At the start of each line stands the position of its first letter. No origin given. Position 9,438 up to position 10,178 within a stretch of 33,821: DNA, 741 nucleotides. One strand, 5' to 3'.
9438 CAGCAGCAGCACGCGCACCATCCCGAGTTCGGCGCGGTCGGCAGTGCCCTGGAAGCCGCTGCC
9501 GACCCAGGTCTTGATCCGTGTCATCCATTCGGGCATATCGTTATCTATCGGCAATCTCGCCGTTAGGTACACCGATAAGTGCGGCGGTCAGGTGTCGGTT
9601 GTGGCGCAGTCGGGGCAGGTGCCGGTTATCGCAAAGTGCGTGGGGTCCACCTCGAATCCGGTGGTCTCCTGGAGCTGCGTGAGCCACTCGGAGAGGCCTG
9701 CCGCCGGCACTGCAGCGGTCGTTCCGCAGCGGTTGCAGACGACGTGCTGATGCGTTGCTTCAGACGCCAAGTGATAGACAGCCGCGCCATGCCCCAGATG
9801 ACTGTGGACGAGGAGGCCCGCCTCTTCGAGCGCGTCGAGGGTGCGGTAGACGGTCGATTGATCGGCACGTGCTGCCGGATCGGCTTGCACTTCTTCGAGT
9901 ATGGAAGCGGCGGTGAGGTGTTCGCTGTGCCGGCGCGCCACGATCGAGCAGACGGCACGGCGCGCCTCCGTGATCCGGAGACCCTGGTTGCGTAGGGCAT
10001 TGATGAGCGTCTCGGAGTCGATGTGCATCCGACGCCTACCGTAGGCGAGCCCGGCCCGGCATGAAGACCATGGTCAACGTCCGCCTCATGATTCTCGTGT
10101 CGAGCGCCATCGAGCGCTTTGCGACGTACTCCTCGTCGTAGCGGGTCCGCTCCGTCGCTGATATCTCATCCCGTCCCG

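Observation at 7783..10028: Fur-family regulator + orphan histidine kinase + Nur-box-like palindrome upstream of a CbiMNQO/NikMNQO ECF metal transporter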

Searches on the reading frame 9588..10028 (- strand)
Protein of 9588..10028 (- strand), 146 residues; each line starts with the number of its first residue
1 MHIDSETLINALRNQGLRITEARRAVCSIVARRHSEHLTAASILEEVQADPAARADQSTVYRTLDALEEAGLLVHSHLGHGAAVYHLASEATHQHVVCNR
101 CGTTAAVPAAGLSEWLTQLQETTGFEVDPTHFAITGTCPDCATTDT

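Call 3: search_protein_families(library=pfam, proteins=[window:9588-10028:-])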
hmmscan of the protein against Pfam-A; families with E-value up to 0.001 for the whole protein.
window:9588-10028:- (146 aa): 2 families
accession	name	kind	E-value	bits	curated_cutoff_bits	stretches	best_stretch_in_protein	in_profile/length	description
PF01475.25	FUR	-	4.1e-23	82.2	23.1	1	15-128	2-114/121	Ferric uptake regulator family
PF12840.13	HTH_20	-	3.5e-05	24.1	27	1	21-74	4-49/51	Helix-turn-helix domain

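Call 5: search_protein_families(library=ncbifam, proteins=[window:9588-10028:-], max_evalue=0.01)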
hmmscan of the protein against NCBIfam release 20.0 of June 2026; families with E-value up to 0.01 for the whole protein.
window:9588-10028:- (146 aa): 11 families
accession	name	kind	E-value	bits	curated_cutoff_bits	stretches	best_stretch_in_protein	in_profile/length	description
NF051892.1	TransRegFurBacil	equivalog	2.2e-16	60.3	220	1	7-144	7-146/149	ferric iron uptake transcriptional regulator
NF052545.1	TransRegPerRClab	equivalog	3.6e-15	56.2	180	1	7-143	3-136/138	transcriptional regulator PerR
NF047406.1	TransRegPerRTherm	equivalog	4.2e-14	52.9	200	1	18-143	5-127/130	manganese-dependent transcriptional regulator PerR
NF006999.0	PRK09462.1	equivalog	8.9e-13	48.1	146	1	10-105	6-100/148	ferric iron uptake transcriptional regulator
NF008646.0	PRK11639.1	equivalog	1.3e-11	44.5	167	1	14-144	19-149/171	zinc uptake transcriptional repressor Zur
NF051891.1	TransRegFurHelico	equivalog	1.2e-10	41.4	200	1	7-106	13-110/148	ferric iron uptake transcriptional regulator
NF045677.1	FeRespRegIrr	equivalog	3.4e-10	40.1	170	1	11-110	3-100/127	Fur family transcriptional regulator Irr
NF045678.1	TransRegIrrA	equivalog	1.7e-09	37.7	150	1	7-112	8-111/138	iron response transcriptional regulator IrrA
NF047462.1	FUR_perox_PerRA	exception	0.00039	20.9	200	1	10-105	10-102/142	peroxide-responsive transcriptional repressor PerRA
NF001629.0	PRK00415.1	equivalog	0.0033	16.9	70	0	94-122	32-60/62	30S ribosomal protein S27e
NF047461.1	FUR_perox_PerRB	exception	0.0076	16.2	250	1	11-109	20-116/143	peroxide-responsive transcriptional repressor PerRB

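Call 8: find_homologous_proteins(query=window:9588-10028:-)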
Query window:9588-10028:- (146 aa): 191 proteins with E <= 0.001 among 514 candidates; the best 120 are listed.
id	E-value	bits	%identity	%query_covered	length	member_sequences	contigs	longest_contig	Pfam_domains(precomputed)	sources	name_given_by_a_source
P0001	2.0e-82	292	93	99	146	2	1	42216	PF01475.26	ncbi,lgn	-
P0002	9.8e-79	280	89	97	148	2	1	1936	PF01475.26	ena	-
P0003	3.1e-78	278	87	99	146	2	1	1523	PF12840.14,PF01475.26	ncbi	-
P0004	4.3e-77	275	84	100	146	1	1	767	PF01475.26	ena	-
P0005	1.5e-73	263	83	97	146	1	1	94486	PF01475.26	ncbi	-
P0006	7.8e-71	254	82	97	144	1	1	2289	PF01475.26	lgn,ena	-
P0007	6.2e-70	251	81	97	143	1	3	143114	PF01475.26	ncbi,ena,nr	ncbi:MAG: Fur family transcriptional regulator [Acidimicrobiia bacterium]|nr:Fur family transcriptio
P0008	2.1e-69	250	78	99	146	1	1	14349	PF12840.14,PF01475.26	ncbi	-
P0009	9.5e-69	248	79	97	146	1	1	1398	PF01475.26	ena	-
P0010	2.1e-68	246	79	97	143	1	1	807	PF01475.26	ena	-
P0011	7.6e-68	245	78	97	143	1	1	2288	PF12840.14,PF01475.26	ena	-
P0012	1.1e-67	244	78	97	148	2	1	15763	PF12840.14,PF01475.26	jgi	jgi:Fur family ferric uptake transcriptional regulator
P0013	1.2e-67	244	78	97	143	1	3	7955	PF12840.14,PF01475.26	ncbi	-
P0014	1.4e-67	244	79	97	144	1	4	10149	PF01475.26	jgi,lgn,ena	-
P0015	2.7e-67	243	79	97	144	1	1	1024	PF01475.26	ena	-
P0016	5.7e-67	242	75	99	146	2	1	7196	PF01475.26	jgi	jgi:Fur family ferric uptake transcriptional regulator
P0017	1.8e-66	240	78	97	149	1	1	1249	PF12840.14,PF01475.26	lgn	-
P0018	1.9e-66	240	75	97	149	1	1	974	PF01475.26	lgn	-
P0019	8.4e-66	238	78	97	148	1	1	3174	PF01475.26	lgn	-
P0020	8.8e-66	238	73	97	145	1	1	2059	PF01475.26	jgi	jgi:Fur family ferric uptake transcriptional regulator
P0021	1.4e-65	237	73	100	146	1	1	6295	PF01475.26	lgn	-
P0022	1.4e-65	237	74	99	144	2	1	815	PF12840.14,PF01475.26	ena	-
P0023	1.5e-65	237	73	100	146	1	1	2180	PF01475.26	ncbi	-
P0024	2.3e-65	237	73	97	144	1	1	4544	PF01475.26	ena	-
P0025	3.5e-65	236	74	99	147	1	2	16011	PF01475.26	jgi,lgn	jgi:Fur family ferric uptake transcriptional regulator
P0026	4.8e-65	236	76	97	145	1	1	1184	PF12840.14,PF01475.26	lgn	-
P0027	1.4e-64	234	75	100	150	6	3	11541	PF01475.26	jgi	jgi:Fur family transcriptional regulator, ferric uptake regulator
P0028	1.5e-64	234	75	99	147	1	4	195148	PF01475.26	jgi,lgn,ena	jgi:Fur family ferric uptake transcriptional regulator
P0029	3.0e-64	233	73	99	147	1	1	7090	PF01475.26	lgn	-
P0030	5.7e-64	232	77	92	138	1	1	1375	PF01475.26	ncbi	-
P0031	1.4e-63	231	74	97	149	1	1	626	PF12840.14,PF01475.26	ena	-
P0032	2.0e-63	230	75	97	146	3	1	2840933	PF01475.26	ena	-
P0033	2.0e-63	230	71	99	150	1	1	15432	PF01475.26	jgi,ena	jgi:Fur family ferric uptake transcriptional regulator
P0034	2.5e-63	230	71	97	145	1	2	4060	PF01475.26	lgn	-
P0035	2.5e-63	230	72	99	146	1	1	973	PF12840.14,PF01475.26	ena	-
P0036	2.6e-63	230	73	98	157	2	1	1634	PF01475.26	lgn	-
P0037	2.8e-62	227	70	100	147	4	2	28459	PF01475.26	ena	-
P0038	4.6e-62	226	71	99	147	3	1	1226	PF12840.14,PF01475.26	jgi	jgi:Fur family transcriptional regulator, ferric uptake regulator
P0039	1.1e-61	225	70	97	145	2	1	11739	PF01475.26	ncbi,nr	ncbi:MAG: Fur family transcriptional regulator [Actinomycetota bacterium]|nr:Fur family transcriptio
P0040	4.8e-61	223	71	97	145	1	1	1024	PF01475.26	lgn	-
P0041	6.0e-61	222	71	97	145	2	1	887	PF01475.26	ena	-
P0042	7.9e-61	222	70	99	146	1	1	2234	PF01475.26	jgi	jgi:Fur family ferric uptake transcriptional regulator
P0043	9.7e-61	222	69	98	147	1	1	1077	PF12840.14,PF01475.26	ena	-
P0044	1.4e-60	221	69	98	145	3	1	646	PF01475.26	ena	-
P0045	2.0e-60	221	69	97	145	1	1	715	PF01475.26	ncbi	-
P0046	4.4e-60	220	70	97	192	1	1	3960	PF12840.14,PF01475.26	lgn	-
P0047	4.6e-60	220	67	99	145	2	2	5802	PF01475.26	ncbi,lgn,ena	-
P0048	2.0e-59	217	68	97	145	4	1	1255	PF01475.26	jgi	jgi:Fur family ferric uptake transcriptional regulator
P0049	3.3e-59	217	68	97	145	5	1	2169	PF12840.14,PF01475.26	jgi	jgi:Fur family ferric uptake transcriptional regulator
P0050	5.8e-59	216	66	98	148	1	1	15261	PF01475.26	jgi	jgi:Fur family ferric uptake transcriptional regulator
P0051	1.0e-58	215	67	99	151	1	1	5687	PF12840.14,PF01475.26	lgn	-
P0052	1.8e-58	214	68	97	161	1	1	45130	PF01475.26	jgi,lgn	jgi:Fur family ferric uptake transcriptional regulator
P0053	3.9e-58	213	67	97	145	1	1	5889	PF01475.26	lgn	-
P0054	6.0e-58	213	68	97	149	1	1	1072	PF01475.26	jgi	jgi:Fur family ferric uptake transcriptional regulator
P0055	1.4e-57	211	67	97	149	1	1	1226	PF01475.26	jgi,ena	-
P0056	1.8e-57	211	66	97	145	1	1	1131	PF01475.26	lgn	-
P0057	2.0e-57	211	66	97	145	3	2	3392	PF01475.26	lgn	-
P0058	3.2e-57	210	68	97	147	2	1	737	PF01316.28,PF01475.26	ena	-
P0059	4.0e-57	210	67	97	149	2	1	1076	PF01475.26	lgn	-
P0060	4.3e-57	210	65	97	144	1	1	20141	PF12840.14,PF01475.26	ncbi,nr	ncbi:MAG: Fur family transcriptional regulator [Acidimicrobiia bacterium]|nr:Fur family transcriptio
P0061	5.4e-57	210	64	97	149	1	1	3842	PF12840.14,PF01475.26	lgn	-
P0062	6.7e-57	209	64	97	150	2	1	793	PF12840.14,PF01475.26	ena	-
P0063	6.7e-57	209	65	97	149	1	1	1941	PF01475.26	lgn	-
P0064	1.1e-56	209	68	97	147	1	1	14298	PF12840.14,PF01475.26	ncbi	-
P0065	1.6e-56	208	67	93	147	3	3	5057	PF01475.26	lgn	-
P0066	1.7e-56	208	66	97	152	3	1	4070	PF12840.14,PF01475.26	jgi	jgi:Fur family ferric uptake transcriptional regulator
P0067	1.8e-56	208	65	97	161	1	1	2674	PF12840.14,PF01475.26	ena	-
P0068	2.1e-56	208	68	97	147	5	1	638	PF01475.26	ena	-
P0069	4.8e-56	206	65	97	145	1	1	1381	PF01475.26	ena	-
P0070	1.3e-55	205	64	97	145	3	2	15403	PF01475.26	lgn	-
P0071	1.6e-55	205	68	97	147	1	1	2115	PF01475.26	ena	-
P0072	1.8e-55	205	67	99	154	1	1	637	PF01475.26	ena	-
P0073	2.0e-55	204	64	98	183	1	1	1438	PF01475.26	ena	-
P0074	2.6e-55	204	63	97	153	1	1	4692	PF01475.26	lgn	-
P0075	2.7e-55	204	65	99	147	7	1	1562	PF12840.14,PF01475.26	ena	-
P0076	5.8e-55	203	65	97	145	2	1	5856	PF01475.26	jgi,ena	-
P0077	5.9e-55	203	64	97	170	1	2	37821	PF01475.26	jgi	jgi:Fur family ferric uptake transcriptional regulator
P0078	4.6e-54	200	65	93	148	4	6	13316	PF01475.26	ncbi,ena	-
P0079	1.7e-53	198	63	97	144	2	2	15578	PF12840.14,PF01475.26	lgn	-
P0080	2.8e-53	198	62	97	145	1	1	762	PF01475.26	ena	-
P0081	7.4e-52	193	61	97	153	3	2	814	PF12840.14,PF01475.26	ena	-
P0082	7.5e-52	193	61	100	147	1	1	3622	PF01475.26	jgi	jgi:Fur family ferric uptake transcriptional regulator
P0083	1.3e-50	189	69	82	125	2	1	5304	PF01475.26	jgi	-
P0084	1.1e-49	186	58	99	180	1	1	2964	PF01475.26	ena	-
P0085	1.9e-49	185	60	100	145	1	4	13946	PF01475.26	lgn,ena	-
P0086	3.8e-49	184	59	99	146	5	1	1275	PF01475.26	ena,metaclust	metaclust:\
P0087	1.4e-48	182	57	99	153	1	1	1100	PF01475.26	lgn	-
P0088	1.6e-47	179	58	97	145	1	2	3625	PF12840.14,PF01475.26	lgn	-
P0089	2.9e-47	178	59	97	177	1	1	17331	PF01475.26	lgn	-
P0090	4.1e-47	178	58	97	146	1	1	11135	PF01475.26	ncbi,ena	-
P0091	4.9e-47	177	57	99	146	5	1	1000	PF12840.14,PF01475.26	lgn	-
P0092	9.0e-47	176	55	99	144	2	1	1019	PF12840.14,PF01475.26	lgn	-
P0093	1.6e-46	176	57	99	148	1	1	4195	PF12840.14,PF01475.26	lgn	-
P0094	2.4e-46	175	57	98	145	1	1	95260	PF01475.26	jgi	jgi:Fe2+ or Zn2+ uptake regulation protein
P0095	3.8e-46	174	55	97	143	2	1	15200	PF01475.26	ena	-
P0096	5.0e-46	174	54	99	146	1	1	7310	PF12840.14,PF01475.26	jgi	jgi:Fur family ferric uptake transcriptional regulator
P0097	9.7e-46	173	56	93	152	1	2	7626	PF12840.14,PF01475.26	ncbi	-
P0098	1.2e-45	173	56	99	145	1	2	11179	PF01475.26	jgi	jgi:Fe2+ or Zn2+ uptake regulation protein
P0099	3.2e-45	171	77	74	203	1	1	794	PF01475.26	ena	-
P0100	4.3e-45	171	59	95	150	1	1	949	PF12840.14,PF01475.26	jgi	jgi:Fur family ferric uptake transcriptional regulator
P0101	5.7e-45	171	55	95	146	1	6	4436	PF12840.14,PF01475.26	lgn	-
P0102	6.5e-45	170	54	97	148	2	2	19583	PF01475.26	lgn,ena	-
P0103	9.5e-45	170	53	97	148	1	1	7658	PF01475.26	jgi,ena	-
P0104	2.5e-44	169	55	97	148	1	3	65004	PF01475.26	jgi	jgi:Fur family ferric uptake transcriptional regulator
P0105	2.9e-44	168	56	97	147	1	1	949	PF01475.26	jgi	jgi:Fe2+ or Zn2+ uptake regulation protein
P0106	3.1e-44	168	54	99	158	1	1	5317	PF12840.14,PF01475.26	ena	-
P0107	4.7e-44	168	57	98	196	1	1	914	PF12840.14,PF01475.26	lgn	-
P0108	5.0e-44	168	54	97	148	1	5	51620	PF01475.26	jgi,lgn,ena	-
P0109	8.8e-44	167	57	97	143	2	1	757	PF01475.26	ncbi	-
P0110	1.3e-43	166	55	99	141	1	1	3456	PF12840.14,PF01475.26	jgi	jgi:Fur family ferric uptake transcriptional regulator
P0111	1.5e-43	166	57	97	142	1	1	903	PF12840.14,PF01475.26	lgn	-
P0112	2.3e-43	165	54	97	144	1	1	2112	PF01475.26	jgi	jgi:Fur family ferric uptake transcriptional regulator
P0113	5.2e-43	164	54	99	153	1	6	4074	PF01475.26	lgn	-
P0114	1.3e-42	163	53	97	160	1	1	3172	PF12840.14,PF01475.26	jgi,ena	-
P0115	2.0e-42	162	57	99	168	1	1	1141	PF01475.26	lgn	-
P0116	2.8e-42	162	52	97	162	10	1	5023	PF12840.14,PF01475.26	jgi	jgi:Fur family ferric uptake transcriptional regulator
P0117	4.8e-42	161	50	97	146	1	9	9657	PF12840.14,PF01475.26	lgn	-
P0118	5.5e-42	161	54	96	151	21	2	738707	PF12840.14,PF01475.26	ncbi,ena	-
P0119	7.9e-42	160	54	97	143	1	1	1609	PF12840.14,PF01475.26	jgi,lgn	jgi:Fur family ferric uptake transcriptional regulator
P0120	8.5e-42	160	51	100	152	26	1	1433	PF01475.26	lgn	-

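Call 11: search_solved_structures(query=window:9588-10028:-, show_alignments=2, max_evalue=0.00001)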
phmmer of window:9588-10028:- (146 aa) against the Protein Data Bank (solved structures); distinct sequences matched with E-value up to 0.00001: 20.
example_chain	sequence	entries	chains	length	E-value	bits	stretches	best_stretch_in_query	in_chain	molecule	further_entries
3eyy_A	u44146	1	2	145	9.5e-27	97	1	11-143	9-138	Putative iron uptake regulatory protein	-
6d57_A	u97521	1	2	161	1.1e-13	54.7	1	10-142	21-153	Ferric uptake regulation protein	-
4ets_A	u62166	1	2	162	1.2e-13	54.6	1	10-142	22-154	Ferric uptake regulation protein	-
2o03_A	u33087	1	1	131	5.7e-13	52.4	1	16-142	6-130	probable Zinc uptake regulation protein FurB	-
4i7h_A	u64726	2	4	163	2.6e-12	50.2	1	6-145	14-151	peroxide stress sensing regulator | Peroxide stress regulator PerR, FUR family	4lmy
2w57_A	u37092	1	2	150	5.8e-11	45.9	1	10-104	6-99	FERRIC UPTAKE REGULATION PROTEIN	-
9ire_A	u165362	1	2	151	9.4e-11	45.2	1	12-145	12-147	Ferric uptake regulation protein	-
2fe3_A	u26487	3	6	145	1e-10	45.1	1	9-143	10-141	Peroxide operon regulator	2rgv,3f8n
3mwm_A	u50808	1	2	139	2.3e-10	43.9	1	20-143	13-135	Putative metal uptake regulation protein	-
6h1c_A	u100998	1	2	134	3.3e-10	43.4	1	11-128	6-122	Ferric uptake regulation protein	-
7vo0_G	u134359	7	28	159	4.1e-10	43.1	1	20-143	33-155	Putative metal uptake regulation protein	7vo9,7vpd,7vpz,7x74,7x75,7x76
5nbc_A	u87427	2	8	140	5.4e-10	42.7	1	12-141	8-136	Ferric uptake regulation protein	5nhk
1mzb_A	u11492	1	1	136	6.7e-10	42.4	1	11-127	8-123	ferric uptake regulation protein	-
8j6w_A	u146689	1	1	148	3.5e-09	40.1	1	10-106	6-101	Ferric uptake regulation protein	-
6dk4_A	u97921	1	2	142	6.9e-08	35.9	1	8-133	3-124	Ferric uptake regulation protein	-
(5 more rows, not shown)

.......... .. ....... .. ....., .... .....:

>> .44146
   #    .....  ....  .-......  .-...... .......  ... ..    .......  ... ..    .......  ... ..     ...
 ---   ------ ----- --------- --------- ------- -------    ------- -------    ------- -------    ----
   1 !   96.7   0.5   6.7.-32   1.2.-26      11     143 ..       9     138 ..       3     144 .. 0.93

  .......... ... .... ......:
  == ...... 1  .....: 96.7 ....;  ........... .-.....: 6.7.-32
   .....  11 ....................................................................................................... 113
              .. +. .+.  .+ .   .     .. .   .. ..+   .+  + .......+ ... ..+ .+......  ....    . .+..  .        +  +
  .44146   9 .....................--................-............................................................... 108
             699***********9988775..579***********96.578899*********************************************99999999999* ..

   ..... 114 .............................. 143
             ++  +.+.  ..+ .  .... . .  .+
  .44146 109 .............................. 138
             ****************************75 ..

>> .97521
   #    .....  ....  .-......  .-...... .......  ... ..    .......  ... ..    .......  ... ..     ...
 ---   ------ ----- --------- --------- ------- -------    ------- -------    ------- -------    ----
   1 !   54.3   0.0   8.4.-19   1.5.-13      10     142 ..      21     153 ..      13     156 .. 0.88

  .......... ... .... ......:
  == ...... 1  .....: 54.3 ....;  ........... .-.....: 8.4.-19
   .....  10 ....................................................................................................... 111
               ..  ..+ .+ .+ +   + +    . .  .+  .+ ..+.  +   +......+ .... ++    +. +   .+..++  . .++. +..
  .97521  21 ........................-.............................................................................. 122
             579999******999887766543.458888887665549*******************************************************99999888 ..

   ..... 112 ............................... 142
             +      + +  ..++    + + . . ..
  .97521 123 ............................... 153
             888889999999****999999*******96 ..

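Call 12: find_related_loci(query=A1, collection=genome_contigs, flank=8000)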
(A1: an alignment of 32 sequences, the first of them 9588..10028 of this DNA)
Query A1 (146 aa) in genome_contigs; peptide patterns used: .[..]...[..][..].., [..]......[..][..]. (x = any residue, [..] = any of these).
600 stretches matched a pattern (row limit reached: there are more); 594 encode a relative of the query (tblastn E <= 1e-3); the best 80 are kept; 80 distinct loci.
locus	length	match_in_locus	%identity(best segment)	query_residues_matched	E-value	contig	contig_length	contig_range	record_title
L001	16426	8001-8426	81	1-142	8e-75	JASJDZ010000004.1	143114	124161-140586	MAG: Acidimicrobiia bacterium isolate MO_197.B6 MO_197.c_2, whole genome shotgun sequence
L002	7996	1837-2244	64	1-136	1e-55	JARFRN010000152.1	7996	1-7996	MAG: Acidimicrobiia bacterium isolate MAG_Ve_Sed_51 k141_5584020, whole genome shotgun sequence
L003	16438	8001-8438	51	1-146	1e-48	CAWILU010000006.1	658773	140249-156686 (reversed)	MAG: uncultured Acidobacteriota bacterium isolate MFD05176.bin.2.204 genome assembly, contig: contig_79095, whole genome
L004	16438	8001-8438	51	1-146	5e-48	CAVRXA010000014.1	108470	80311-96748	MAG: uncultured Acidobacteriota bacterium isolate MFD06229.bin.2.134 genome assembly, contig: contig_30182, whole genome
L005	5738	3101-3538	51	1-146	2e-47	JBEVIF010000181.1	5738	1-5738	MAG: Acidimicrobiia bacterium isolate T2R6BO_autometa_bin_0009 T2R6BO_autometa_bin_0009_k133_3585651, whole genome shotg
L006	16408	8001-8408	55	1-136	7e-47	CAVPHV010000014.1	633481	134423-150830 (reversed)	MAG: uncultured Acidimicrobiia bacterium isolate MFD09964.bin.1.311 genome assembly, contig: contig_3559, whole genome s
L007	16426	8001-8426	53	1-142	7e-47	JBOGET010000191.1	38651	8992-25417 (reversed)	MAG: Acidimicrobiia bacterium isolate M3-S_metabat2.bin.293 k127_4362884, whole genome shotgun sequence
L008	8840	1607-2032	53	1-142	1e-46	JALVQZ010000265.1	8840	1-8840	MAG: Acidimicrobiia bacterium isolate A3_metabat2_scaf2bin.085 A3_NODE_8049_length_8840_cov_2.236887, whole genome shotg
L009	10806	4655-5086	50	1-144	2e-46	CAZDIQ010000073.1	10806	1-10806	MAG TPA_asm: uncultured Acidimicrobiaceae bacterium isolate SRP344714_co2_149 genome assembly, contig: NODE_16085_length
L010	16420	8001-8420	55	1-141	1e-46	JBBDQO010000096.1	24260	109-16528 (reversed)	MAG: Acidimicrobiia bacterium isolate LejiaC_64_14 Lejia_C_4804_length_24260_cov_8, whole genome shotgun sequence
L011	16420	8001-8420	55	1-141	3e-46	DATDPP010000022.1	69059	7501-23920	MAG TPA_asm: Acidimicrobiia bacterium isolate SMAG_U7924 k141_1083081, whole genome shotgun sequence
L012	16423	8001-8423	52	1-141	2e-47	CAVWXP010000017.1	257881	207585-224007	MAG: uncultured Acidimicrobiia bacterium isolate MFD03804.bin.1.229 genome assembly, contig: contig_7500, whole genome s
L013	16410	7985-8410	52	1-142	3e-46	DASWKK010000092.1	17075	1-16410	MAG TPA_asm: Acidimicrobiia bacterium isolate SMAG_U2920 k141_1947316, whole genome shotgun sequence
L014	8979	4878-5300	52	1-143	1e-44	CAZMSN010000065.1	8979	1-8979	MAG TPA_asm: uncultured Acidimicrobiaceae bacterium isolate binchicken_co89_470 genome assembly, contig: NODE_15996_leng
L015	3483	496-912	53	1-145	1e-44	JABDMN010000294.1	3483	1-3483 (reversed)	MAG: Acidimicrobiia bacterium isolate SS_bin_102 k127_2950882, whole genome shotgun sequence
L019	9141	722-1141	54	1-142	9e-44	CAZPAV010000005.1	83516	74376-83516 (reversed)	MAG TPA_asm: uncultured Acidimicrobiaceae bacterium isolate binchicken_co64_98 genome assembly, contig: NODE_123_length_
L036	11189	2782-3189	42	5-140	2e-31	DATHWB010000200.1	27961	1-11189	MAG TPA_asm: Acidimicrobiia bacterium isolate SMAG_U16148 k141_1380309, whole genome shotgun sequence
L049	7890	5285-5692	42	6-144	3e-29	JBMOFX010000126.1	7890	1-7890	MAG: Ilumatobacteraceae bacterium isolate Deming_bin.269 contig29898, whole genome shotgun sequence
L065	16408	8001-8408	42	6-144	5e-28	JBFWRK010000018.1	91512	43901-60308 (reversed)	MAG: Acidimicrobiia bacterium isolate CA_2019_TPBF_204 NODE_2122_length_91512_cov_31.987689_TPBF, whole genome shotgun s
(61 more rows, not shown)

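Call 16: find_encoding_contigs(protein=window:9588-10028:-, flank=10000, max_places=4)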
Protein window:9588-10028:- (146 aa): 4 contigs read that carry it; 4 places shown.
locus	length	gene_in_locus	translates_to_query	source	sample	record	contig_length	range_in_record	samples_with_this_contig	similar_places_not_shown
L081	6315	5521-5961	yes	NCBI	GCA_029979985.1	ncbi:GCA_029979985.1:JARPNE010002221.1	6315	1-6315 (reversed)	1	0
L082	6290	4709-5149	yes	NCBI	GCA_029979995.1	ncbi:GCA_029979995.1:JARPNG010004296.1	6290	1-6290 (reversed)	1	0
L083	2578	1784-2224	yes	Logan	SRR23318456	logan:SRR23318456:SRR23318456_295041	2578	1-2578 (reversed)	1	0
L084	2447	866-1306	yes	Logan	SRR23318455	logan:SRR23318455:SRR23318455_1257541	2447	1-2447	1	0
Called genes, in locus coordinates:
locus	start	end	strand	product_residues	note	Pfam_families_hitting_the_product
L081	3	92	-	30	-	?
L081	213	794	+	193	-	-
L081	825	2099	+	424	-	PF01145:Band_7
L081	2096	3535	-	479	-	PF03816:LytR_cpsA_psr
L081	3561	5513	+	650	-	PF02397:Bac_transf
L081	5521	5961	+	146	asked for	PF01475:FUR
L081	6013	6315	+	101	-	?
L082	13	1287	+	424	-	PF01145:Band_7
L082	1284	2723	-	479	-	PF03816:LytR_cpsA_psr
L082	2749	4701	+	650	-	PF02397:Bac_transf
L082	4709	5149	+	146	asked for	PF01475:FUR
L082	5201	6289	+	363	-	?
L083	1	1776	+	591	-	?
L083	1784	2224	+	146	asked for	PF01475:FUR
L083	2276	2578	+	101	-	?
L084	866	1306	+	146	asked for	PF01475:FUR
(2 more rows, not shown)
